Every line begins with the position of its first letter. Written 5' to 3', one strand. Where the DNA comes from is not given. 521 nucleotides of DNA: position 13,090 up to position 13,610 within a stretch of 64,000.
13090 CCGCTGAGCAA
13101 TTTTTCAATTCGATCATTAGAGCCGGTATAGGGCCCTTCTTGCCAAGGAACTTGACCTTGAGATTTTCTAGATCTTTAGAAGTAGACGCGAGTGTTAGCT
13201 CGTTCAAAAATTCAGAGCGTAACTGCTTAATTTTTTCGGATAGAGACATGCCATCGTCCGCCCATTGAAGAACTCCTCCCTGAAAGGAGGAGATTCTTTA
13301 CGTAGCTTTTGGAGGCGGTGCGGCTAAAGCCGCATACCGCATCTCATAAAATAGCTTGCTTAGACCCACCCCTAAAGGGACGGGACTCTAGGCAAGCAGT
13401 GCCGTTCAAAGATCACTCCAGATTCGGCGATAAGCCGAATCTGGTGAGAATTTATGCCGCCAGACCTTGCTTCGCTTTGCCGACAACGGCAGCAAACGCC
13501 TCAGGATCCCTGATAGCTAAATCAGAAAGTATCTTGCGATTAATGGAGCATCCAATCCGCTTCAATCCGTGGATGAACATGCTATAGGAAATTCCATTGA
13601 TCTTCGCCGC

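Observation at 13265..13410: Family of about 140-nt three-hairpin intergenic repeats with compensatory base changes (four copies: 13265, 43357, 45308, 57341)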

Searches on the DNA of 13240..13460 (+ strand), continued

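Call 58: search_with_rna_model(model_id=R1, sources=[L110, L111, L112, L113, L114, L115, L116, L117, L118, L119, L120, L121, L122, L123, L124, L125, L126, L127, L128, L129, L130, L131, L132, L133, L134, L135, L136, L137, L138, L139, L140, L141, L142, L143, L144, L145, L146, L147, L148, L149, L150, L151, L152, L153, L154, L155, L156, L157, L158, L159, L160, L161, L162, L163, L164, L165, L166, L167, L168, L169, L170, L171, L172, L173, L174, L175, L176, L177, L178, L179, L180, L181, L182, L183, L184, L185, L186, L187, L188, L189], max_evalue=0.01)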
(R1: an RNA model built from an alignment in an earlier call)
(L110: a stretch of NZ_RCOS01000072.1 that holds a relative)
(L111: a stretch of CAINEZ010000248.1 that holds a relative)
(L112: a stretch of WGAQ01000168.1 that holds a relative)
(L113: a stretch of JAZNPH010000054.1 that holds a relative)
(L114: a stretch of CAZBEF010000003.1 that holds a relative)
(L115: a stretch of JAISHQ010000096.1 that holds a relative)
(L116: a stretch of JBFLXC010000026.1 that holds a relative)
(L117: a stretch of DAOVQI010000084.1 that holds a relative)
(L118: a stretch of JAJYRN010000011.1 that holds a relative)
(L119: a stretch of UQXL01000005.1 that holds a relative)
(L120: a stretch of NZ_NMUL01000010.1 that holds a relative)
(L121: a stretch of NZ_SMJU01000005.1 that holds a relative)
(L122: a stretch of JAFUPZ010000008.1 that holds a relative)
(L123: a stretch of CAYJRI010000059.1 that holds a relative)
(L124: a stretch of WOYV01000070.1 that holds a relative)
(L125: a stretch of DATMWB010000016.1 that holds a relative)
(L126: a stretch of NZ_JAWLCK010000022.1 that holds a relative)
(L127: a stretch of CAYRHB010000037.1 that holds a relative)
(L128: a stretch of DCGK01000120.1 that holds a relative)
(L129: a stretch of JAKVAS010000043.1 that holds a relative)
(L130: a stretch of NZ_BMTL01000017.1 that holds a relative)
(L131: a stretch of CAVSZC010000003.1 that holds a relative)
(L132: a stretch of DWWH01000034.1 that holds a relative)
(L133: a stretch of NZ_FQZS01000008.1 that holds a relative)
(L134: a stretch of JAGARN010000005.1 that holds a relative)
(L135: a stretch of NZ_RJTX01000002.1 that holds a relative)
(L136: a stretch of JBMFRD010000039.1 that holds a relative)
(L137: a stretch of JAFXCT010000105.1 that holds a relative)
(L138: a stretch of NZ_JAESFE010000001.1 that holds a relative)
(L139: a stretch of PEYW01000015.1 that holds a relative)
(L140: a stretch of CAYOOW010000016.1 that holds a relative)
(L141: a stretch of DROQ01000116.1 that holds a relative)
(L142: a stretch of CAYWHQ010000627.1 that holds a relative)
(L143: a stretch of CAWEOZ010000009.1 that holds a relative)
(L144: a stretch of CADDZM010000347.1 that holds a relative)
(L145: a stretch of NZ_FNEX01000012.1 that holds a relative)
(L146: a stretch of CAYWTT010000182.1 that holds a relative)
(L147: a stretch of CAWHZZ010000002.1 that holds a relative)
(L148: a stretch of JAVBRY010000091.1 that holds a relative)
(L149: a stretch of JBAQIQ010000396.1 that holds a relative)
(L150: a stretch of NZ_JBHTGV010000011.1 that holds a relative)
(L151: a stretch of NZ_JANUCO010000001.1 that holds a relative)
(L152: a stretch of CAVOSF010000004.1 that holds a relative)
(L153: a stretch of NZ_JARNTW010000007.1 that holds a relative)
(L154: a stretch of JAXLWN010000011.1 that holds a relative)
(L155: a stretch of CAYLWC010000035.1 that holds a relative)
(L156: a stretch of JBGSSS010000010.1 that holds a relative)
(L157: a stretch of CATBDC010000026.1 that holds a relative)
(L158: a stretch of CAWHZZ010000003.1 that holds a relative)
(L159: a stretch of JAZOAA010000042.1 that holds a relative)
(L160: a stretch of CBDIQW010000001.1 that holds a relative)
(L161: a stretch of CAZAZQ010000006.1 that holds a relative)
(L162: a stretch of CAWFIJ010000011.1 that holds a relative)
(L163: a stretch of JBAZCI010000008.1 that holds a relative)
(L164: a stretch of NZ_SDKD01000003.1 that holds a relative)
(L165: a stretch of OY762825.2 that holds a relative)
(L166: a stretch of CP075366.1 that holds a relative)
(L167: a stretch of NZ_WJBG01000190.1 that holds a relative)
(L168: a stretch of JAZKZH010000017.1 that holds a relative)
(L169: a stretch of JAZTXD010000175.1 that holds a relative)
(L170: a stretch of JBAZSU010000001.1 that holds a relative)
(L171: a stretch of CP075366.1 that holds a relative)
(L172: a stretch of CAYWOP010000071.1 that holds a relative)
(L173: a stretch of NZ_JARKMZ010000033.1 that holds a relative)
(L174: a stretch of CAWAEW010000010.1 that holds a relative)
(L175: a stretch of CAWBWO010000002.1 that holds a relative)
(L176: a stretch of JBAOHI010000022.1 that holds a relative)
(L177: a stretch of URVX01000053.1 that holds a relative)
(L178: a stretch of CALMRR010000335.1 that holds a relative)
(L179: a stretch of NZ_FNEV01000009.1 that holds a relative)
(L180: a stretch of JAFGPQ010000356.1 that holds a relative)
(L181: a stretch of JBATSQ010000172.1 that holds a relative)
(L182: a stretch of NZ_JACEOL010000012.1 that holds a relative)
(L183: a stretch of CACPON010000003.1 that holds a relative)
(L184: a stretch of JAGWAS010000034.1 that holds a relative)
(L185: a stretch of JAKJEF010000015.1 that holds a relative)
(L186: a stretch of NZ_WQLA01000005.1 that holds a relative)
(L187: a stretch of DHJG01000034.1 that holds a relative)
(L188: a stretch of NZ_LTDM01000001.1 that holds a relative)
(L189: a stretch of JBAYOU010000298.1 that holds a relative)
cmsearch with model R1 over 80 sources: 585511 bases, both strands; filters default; matches with E-value up to 0.01: 18.
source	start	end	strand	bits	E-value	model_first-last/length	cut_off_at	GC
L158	3841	3989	-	100.2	2.6e-24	1-155/155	no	0.58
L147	1883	1990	-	61.6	5e-14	1-155/155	no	0.49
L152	1801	1910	-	39.1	5.1e-08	1-155/155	no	0.43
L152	3063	3205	+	34.5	8.5e-07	1-155/155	no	0.54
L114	6066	6220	+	27.4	6.6e-05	1-155/155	no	0.36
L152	1602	1688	-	26.9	8.8e-05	1-155/155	no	0.52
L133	524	633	+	25.9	0.00017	1-155/155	no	0.33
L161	2402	2526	+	24.9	0.00031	1-155/155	no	0.44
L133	414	571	-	24.5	0.0004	1-155/155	no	0.42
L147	1941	2025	+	23.8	0.00059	1-155/155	no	0.39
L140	6768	6875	-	23.6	0.00067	1-155/155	no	0.34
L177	4439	4539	-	23.5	0.00071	1-155/155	no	0.39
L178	3016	3124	-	22.1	0.0017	1-155/155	no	0.31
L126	5371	5527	+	20.7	0.004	1-155/155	no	0.4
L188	6033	6112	+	20.6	0.0042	1-155/155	no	0.28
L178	3076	3207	+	20.5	0.0044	1-155/155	no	0.33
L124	3311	3456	-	19.5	0.0082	1-155/155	no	0.32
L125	5878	6006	-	19.4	0.0086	1-155/155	no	0.33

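Call 64: search_with_rna_model(model_id=R1, sources=[L221, L222, L223, L224, L225, L226, L227, L228, L229, L230, L231, L232, L233, L234, L235, L236, L237, L238, L239, L240, L241, L242, L243, L244, L245, L246, L247, L248, L249, L250, L251, L252, L253, L254], max_evalue=0.00001)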
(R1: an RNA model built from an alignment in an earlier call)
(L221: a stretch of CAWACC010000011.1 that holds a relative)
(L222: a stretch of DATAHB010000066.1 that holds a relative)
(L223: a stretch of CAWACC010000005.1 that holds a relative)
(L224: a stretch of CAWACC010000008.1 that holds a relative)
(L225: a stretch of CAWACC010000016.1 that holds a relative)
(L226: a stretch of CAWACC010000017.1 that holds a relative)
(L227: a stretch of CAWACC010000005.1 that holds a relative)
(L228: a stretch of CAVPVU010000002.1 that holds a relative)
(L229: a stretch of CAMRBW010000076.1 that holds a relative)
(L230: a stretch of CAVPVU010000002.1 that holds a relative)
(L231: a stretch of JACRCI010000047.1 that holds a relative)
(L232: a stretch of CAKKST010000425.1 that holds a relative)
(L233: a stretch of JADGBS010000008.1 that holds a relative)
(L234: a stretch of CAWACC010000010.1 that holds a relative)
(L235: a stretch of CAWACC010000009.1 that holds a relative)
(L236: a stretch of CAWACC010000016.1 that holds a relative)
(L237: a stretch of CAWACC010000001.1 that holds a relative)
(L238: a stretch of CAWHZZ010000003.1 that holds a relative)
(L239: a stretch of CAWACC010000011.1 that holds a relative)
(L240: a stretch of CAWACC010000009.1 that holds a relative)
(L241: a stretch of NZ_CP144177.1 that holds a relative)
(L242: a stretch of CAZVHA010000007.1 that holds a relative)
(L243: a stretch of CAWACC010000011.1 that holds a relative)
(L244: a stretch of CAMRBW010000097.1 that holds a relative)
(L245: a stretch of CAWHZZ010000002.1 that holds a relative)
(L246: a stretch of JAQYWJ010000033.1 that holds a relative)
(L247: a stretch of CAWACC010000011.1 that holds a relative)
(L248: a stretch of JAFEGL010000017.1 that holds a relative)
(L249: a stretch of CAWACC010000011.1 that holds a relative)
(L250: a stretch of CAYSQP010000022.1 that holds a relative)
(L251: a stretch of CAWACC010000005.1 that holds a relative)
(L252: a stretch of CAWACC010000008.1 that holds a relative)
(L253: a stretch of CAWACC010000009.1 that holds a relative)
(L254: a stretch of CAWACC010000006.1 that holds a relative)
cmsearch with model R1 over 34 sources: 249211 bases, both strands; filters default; matches with E-value up to 0.00001: 33.
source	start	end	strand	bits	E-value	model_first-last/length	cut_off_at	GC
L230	4883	5013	+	106.1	3e-26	1-155/155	no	0.5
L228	4642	4771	-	100.5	9.2e-25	1-155/155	no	0.54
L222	263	409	-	91.7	2.1e-22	1-155/155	no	0.54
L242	853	1000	-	91.7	2.1e-22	1-155/155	no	0.51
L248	74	221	+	88.9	1.2e-21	1-155/155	no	0.46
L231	7143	7296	-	88.8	1.2e-21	1-155/155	no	0.55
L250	5265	5395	-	85.7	8.4e-21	1-155/155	no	0.55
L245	7630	7738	-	64.2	4.5e-15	1-155/155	no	0.54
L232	854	980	-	61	3.2e-14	1-155/155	no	0.42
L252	4571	4691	+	42.6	2.4e-09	1-155/155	no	0.36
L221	4472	4592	+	42.1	3.4e-09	1-155/155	no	0.36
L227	6095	6258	-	40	1.3e-08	1-155/155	no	0.33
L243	6169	6323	-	39.8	1.3e-08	1-155/155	no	0.32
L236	1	66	+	39.5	1.7e-08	82-155/155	5'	0.48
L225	3704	3783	-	39.4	1.8e-08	1-155/155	no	0.36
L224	7899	7997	+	39.3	1.8e-08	1-155/155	no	0.42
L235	2908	3063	+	39.2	2e-08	1-155/155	no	0.32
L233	5410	5523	-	38.8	2.5e-08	1-155/155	no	0.52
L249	1009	1088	+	38.3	3.4e-08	1-155/155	no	0.39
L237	2749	2828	+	38.3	3.5e-08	1-155/155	no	0.39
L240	4650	4729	+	38.1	3.9e-08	1-155/155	no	0.39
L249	7303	7442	-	37.7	4.9e-08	1-155/155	no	0.44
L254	7405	7484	-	37.4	6e-08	1-155/155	no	0.41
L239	2377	2456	-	37.4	6.1e-08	1-155/155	no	0.39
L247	2129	2208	+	37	7.7e-08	1-155/155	no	0.4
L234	2012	2091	+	36.7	9.4e-08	1-155/155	no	0.4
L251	5627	5706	+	36.7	9.5e-08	1-155/155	no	0.41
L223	4412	4491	-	36.6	9.7e-08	1-155/155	no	0.43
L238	4328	4474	-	35.1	2.4e-07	1-155/155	no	0.41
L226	3975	4024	+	34.6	3.4e-07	85-136/155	no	0.5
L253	227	276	+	34.6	3.4e-07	85-136/155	no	0.5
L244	2662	2784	-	32.8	1e-06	1-155/155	no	0.5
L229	5345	5460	+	31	3e-06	1-155/155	no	0.44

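Call 107: search_with_rna_model(model_id=R1, sources=[L190, L191, L192, L193, L194, L195, L196, L197, L198, L199, L200, L201, L202, L203, L204, L205, L206, L207, L208, L209, L210, L211, L212, L213, L214, L215, L216, L217, L218, L219, L220], max_evalue=0.0001)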
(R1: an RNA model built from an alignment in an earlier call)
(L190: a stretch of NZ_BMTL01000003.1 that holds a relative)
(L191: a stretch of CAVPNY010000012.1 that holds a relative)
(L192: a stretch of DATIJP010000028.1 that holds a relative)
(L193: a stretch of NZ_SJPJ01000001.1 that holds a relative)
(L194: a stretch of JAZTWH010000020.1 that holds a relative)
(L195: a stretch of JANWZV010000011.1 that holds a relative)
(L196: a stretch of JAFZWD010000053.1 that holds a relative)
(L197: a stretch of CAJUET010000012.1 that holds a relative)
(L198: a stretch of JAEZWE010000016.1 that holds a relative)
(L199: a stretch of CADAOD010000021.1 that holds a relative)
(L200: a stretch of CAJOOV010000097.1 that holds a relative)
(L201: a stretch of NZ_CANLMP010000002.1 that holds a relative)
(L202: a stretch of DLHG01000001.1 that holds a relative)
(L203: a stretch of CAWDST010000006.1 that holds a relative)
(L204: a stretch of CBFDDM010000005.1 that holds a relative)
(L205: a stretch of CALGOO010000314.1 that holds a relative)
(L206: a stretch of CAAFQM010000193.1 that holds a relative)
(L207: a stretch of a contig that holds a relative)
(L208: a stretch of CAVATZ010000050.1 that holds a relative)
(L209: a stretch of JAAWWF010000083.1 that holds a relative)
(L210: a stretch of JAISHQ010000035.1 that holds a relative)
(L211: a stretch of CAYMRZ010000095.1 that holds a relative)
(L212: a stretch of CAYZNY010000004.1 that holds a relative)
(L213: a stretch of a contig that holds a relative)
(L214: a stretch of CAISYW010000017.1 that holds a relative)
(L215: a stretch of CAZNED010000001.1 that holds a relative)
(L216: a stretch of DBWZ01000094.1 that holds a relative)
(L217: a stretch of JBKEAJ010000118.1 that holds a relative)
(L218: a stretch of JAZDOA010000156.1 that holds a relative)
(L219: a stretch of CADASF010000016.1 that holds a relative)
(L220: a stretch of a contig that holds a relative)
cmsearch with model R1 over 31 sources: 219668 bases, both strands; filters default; matches with E-value up to 0.0001: 2.
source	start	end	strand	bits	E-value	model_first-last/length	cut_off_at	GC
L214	2149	2276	-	99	2.1e-24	1-155/155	no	0.5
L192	3698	3842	-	77.5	1.1e-18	1-155/155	no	0.52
